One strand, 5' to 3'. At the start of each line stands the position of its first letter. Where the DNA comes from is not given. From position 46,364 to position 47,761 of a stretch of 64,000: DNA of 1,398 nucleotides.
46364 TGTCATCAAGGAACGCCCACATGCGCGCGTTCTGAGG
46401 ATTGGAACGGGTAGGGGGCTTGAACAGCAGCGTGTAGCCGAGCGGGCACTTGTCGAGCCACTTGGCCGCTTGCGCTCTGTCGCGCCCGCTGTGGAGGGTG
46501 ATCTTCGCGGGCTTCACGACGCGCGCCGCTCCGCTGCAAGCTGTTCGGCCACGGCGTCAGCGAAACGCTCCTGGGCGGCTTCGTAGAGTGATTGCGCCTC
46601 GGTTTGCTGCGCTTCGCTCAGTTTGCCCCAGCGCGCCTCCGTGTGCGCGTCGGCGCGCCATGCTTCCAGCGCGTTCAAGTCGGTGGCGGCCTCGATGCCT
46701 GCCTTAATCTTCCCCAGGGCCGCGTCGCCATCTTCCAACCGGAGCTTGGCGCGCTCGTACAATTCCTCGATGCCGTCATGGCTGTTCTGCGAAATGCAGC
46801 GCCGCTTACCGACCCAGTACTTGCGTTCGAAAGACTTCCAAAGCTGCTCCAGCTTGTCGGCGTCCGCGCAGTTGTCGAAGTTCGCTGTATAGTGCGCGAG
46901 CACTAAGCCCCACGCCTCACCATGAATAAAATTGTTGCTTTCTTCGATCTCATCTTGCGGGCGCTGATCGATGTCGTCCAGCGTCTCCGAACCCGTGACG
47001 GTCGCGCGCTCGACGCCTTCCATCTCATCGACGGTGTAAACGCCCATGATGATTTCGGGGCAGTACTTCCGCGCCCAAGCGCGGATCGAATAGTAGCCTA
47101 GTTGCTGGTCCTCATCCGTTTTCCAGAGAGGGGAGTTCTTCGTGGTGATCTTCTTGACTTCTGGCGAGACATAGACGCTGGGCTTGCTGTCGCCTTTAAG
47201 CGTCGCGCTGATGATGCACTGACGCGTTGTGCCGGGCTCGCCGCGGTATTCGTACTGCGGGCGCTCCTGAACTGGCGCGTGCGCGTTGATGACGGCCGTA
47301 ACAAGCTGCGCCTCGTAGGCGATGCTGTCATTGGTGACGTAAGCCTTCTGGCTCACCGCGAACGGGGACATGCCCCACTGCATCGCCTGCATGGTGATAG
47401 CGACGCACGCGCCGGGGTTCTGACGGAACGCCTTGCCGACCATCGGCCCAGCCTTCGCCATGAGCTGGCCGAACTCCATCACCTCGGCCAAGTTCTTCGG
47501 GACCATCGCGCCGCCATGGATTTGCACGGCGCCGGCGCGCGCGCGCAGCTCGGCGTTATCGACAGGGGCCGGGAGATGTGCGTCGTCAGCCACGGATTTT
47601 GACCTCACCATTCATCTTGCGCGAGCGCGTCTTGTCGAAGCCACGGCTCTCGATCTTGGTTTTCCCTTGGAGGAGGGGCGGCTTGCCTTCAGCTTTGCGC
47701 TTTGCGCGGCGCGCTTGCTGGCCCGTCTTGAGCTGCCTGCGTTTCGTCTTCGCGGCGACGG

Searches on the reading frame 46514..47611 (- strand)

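Call 68: search_protein_families(library=phrogs, proteins=[window:46514-47611:-], max_evalue=0.001)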
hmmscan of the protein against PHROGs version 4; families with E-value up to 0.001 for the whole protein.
window:46514-47611:- (365 aa): 1 family
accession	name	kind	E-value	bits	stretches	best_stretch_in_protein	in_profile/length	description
phrog_561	-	DNA, RNA and nucleotide metabolism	2.8e-65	222.9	1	38-363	299-596/633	RecT-like ssDNA annealing protein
